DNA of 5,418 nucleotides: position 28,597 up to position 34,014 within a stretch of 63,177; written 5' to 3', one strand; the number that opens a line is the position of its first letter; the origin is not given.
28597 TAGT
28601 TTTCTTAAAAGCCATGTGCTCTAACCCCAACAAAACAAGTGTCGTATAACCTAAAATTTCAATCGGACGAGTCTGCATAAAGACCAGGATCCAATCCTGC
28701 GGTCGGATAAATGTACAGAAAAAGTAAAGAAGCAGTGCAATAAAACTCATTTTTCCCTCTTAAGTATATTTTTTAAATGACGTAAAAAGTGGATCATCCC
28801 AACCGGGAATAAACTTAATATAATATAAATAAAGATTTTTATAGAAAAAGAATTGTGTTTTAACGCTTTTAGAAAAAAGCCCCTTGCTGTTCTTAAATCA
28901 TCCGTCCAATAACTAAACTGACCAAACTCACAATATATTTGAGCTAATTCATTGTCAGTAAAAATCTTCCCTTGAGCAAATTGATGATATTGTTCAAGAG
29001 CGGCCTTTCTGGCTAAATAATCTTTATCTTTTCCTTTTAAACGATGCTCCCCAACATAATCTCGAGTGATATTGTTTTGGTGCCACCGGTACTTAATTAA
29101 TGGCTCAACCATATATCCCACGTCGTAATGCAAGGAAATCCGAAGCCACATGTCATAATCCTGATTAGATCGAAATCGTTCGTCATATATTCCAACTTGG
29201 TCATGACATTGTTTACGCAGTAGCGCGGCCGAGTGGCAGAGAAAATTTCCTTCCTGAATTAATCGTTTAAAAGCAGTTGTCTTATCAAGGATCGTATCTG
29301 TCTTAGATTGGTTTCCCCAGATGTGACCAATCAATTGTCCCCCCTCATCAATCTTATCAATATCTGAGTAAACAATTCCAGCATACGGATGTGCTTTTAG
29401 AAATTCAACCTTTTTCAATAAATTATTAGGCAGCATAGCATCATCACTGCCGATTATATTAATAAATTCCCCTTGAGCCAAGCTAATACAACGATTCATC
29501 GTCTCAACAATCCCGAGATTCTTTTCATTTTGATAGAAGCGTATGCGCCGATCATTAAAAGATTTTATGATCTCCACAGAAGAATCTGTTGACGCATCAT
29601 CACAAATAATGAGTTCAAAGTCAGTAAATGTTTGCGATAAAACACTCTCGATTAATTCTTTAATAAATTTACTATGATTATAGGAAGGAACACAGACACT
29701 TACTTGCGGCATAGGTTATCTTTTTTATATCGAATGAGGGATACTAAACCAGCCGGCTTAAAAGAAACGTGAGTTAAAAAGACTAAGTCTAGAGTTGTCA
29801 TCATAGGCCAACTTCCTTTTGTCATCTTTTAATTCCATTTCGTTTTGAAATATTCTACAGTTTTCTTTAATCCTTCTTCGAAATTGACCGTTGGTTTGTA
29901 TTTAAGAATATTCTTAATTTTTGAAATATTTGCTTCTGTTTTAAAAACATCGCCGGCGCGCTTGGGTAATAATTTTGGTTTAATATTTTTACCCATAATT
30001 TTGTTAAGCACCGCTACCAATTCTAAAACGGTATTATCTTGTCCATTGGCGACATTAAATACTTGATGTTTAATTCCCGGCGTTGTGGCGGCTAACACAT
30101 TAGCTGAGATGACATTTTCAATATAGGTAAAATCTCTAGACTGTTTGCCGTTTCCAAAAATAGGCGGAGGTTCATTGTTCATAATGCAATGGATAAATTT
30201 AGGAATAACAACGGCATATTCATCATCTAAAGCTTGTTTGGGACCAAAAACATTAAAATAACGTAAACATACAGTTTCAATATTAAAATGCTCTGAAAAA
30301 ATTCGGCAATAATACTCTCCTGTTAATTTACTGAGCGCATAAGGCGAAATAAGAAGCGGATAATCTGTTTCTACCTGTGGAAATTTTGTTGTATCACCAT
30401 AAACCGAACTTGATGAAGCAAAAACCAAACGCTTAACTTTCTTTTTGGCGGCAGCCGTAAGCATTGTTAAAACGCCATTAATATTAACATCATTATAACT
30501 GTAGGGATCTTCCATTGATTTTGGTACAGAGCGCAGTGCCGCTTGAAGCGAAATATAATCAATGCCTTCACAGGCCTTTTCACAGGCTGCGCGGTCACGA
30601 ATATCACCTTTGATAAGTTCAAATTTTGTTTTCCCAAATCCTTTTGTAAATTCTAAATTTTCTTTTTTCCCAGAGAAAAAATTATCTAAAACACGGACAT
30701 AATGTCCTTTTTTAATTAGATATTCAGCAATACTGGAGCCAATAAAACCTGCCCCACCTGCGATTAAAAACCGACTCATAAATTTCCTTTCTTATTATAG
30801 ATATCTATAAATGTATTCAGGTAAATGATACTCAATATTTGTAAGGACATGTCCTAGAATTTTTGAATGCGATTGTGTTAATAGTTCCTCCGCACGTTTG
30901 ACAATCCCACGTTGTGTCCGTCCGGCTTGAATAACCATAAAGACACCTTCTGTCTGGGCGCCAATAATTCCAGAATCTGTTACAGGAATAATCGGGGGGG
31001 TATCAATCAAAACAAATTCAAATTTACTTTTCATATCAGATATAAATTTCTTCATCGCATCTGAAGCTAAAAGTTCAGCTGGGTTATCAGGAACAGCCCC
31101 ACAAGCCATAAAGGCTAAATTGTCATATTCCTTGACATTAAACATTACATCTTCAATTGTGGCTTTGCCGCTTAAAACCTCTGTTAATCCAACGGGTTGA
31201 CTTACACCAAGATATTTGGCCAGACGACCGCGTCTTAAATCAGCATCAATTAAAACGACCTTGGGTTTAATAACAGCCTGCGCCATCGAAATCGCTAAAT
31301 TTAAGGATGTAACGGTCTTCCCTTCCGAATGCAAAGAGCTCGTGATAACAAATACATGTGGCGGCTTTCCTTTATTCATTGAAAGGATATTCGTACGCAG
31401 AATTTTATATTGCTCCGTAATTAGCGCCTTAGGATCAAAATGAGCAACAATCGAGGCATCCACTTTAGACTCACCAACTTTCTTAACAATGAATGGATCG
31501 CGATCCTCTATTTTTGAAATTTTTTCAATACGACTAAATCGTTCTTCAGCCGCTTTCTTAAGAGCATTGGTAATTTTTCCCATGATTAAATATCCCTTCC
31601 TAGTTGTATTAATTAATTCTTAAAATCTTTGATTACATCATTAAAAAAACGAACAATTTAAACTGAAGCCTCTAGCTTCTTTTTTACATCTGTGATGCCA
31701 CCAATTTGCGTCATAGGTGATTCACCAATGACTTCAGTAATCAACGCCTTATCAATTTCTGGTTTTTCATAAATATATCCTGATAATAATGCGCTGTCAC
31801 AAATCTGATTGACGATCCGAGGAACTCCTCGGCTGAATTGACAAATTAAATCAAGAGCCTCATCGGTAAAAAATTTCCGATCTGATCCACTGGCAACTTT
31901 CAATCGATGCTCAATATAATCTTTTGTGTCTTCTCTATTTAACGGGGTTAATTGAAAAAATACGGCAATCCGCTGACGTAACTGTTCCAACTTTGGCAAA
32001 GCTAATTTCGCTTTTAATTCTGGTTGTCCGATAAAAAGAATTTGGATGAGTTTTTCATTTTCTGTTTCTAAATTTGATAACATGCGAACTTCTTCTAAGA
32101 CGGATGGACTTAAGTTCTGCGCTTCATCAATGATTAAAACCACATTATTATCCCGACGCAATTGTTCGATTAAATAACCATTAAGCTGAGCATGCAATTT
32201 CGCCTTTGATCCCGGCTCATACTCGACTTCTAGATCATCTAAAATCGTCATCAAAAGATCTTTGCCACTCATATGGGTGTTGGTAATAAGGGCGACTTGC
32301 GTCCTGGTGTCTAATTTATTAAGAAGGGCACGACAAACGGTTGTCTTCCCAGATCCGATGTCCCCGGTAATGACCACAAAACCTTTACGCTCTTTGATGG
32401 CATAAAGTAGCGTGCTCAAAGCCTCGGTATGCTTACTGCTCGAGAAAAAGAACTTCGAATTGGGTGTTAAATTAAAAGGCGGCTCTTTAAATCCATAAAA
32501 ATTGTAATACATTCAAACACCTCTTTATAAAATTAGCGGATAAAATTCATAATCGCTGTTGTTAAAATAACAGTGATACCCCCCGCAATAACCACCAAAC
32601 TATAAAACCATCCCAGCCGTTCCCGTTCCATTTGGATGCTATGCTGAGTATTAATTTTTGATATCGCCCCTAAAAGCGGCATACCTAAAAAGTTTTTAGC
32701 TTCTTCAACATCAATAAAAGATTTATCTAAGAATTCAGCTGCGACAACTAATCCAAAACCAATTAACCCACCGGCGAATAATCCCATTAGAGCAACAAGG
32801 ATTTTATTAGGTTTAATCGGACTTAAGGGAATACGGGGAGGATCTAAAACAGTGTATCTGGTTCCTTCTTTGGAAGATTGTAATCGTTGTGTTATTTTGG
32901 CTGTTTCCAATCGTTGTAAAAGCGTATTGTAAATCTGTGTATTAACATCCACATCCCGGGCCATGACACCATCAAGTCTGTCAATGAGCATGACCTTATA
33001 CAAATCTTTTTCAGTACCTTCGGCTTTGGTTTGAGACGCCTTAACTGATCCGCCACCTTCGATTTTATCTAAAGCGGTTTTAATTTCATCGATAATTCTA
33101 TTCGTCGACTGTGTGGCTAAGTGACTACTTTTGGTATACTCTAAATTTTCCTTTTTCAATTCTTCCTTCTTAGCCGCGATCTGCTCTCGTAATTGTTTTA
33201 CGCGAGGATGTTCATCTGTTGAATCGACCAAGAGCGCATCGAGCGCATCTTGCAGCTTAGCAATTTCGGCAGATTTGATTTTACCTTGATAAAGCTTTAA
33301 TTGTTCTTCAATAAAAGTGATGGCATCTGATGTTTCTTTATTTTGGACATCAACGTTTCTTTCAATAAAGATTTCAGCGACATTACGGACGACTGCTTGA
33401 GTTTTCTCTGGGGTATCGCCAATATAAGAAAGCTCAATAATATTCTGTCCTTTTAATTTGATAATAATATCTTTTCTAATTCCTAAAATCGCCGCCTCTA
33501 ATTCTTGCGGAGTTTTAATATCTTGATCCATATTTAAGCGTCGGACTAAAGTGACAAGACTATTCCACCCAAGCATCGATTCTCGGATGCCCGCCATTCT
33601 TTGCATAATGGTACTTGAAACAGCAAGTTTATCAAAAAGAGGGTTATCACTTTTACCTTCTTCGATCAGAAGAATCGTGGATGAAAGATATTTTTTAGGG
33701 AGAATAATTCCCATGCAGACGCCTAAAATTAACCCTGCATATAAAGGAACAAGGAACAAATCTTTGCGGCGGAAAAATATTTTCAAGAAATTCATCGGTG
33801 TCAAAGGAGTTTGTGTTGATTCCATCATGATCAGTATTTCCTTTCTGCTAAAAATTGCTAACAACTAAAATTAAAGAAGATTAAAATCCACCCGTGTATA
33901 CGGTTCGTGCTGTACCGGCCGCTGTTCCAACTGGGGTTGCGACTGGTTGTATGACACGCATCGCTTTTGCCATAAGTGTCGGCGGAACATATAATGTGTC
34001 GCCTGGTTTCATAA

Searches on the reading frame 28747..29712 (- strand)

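Call 46: search_protein_families(library=pfam, proteins=[window:28747-29712:-], max_evalue=0.0001)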
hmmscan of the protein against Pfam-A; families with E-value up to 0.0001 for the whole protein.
window:28747-29712:- (321 aa): 3 families
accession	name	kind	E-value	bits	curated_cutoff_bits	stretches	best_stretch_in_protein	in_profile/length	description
PF00535.33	Glycos_transf_2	-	1e-30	107.3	23.3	1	5-172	1-166/168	Glycosyl transferase family 2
PF10111.15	Glyco_tranf_2_2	-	2.2e-20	73.8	27.3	1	5-221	1-227/276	Glycosyltransferase like family 2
PF13641.12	Glyco_tranf_2_3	-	1.5e-11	45.2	27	1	2-195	1-197/230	Glycosyltransferase like family 2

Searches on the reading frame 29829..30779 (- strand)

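Call 46: search_protein_families(library=pfam, proteins=[window:29829-30779:-], max_evalue=0.0001)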
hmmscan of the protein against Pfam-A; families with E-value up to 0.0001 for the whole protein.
window:29829-30779:- (316 aa): 9 families
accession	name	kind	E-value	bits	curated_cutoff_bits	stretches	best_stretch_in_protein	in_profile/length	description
PF01370.27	Epimerase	-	1.3e-57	195.4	20.9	1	5-244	2-240/240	NAD dependent epimerase/dehydratase family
PF16363.11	GDP_Man_Dehyd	-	2.9e-51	175.3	27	1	5-307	1-332/332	GDP-mannose 4,6 dehydratase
PF01073.25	3Beta_HSD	-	2.1e-27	96.3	22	1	5-232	1-230/280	3-beta hydroxysteroid dehydrogenase/isomerase family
PF02719.21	Polysacc_synt_2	-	2.1e-14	53.8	20.2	1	5-267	2-252/293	Polysaccharide biosynthesis protein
PF05368.20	NmrA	-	1.2e-08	35.3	27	1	3-127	4-111/298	NmrA-like family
PF13460.12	NAD_binding_10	-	1.5e-08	35.1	27.2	1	8-148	1-121/184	NAD(P)H-binding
PF04321.23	RmlD_sub_bind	-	2.1e-07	30.8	27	1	3-163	2-141/287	RmlD substrate binding domain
PF07993.18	NAD_binding_4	-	2.7e-05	23.9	20.1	0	50-224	60-255/258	Male sterility protein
PF00106.31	adh_short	-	4.2e-05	23.6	26.6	0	5-111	4-120/195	short chain dehydrogenase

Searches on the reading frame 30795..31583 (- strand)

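Call 46: search_protein_families(library=pfam, proteins=[window:30795-31583:-], max_evalue=0.0001)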
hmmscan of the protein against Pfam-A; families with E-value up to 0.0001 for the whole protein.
window:30795-31583:- (262 aa): 2 families
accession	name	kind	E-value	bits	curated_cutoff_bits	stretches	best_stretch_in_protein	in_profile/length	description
PF13614.12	AAA_31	-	7.3e-08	33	27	1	88-202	14-132/177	AAA domain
PF10609.15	ParA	-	1.2e-06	28.5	27.1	1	77-253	5-177/246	NUBPL iron-transfer P-loop NTPase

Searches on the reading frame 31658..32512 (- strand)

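Call 47: search_protein_families(library=pfam, proteins=[window:31658-32512:-], max_evalue=0.0001)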
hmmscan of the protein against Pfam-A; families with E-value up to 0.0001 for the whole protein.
window:31658-32512:- (284 aa): 18 families
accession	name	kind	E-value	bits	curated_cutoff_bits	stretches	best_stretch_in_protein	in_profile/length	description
PF13401.12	AAA_22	-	1.8e-29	103.1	27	1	41-169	3-129/130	AAA domain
PF13191.12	AAA_16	-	1.2e-12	49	32.6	1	26-151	6-161/167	AAA ATPase domain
PF20703.3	nSTAND1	-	9.7e-07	29.2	27.1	1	18-205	12-201/379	Novel STAND NTPase 1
PF09848.15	SLFN-g3_helicase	-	3.1e-06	27.1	24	1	45-136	3-93/354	Schlafen group 3, DNA/RNA helicase domain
PF13604.12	AAA_30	-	6.4e-06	26.5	27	1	37-212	12-174/191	AAA domain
PF00437.27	T2SSE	-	1.1e-05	24.7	24.9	1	30-102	129-188/370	Type II/IV secretion system protein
PF13245.12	AAA_19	-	1.3e-05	25.8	25.1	1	43-162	11-124/134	AAA domain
PF01637.24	ATPase_2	-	1.4e-05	25.4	33.2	1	38-141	15-127/225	ATPase domain predominantly from Archaea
PF20720.3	nSTAND3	-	1.4e-05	25.2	27.2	1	39-70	13-44/155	Novel STAND NTPase 3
PF14532.12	Sigma54_activ_2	-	2e-05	25.3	25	0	25-180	3-126/138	Sigma-54 interaction domain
PF02367.23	TsaE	-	2.1e-05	24.9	26.6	1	25-73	3-51/128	Threonylcarbamoyl adenosine biosynthesis protein TsaE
PF13173.12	AAA_14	-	2.5e-05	24.7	27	1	45-162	4-97/129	AAA domain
PF05621.17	TniB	-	2.5e-05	24.2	22.4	1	30-183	21-180/189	Bacterial TniB protein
PF00004.35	AAA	-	4.1e-05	24.5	21.2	1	47-148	2-88/131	ATPase family associated with various cellular activities (AAA)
PF02492.25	cobW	-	4.8e-05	23.5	20.7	1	46-80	3-37/180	CobW/HypB/UreG, nucleotide-binding domain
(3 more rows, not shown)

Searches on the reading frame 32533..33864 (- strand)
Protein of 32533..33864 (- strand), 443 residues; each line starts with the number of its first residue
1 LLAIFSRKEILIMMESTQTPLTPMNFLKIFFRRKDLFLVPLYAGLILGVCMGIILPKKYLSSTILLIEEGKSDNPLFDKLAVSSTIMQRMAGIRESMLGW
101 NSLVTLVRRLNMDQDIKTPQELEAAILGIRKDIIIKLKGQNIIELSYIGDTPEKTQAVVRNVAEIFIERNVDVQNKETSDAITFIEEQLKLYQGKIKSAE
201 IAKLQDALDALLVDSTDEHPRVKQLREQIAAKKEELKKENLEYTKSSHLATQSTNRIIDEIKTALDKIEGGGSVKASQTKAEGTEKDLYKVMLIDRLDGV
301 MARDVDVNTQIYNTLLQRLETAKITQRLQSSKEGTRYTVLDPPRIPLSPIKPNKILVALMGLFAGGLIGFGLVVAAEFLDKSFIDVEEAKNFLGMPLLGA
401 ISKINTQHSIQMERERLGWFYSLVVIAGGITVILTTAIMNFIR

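Call 47: search_protein_families(library=pfam, proteins=[window:32533-33864:-], max_evalue=0.0001)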
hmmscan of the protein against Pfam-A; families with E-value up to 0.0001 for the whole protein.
window:32533-33864:- (443 aa): 1 family
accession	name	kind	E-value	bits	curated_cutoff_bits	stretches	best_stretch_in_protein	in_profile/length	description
PF13807.11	GNVR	-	1.8e-12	47.5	27.7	1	301-375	9-79/82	G-rich domain on putative tyrosine kinase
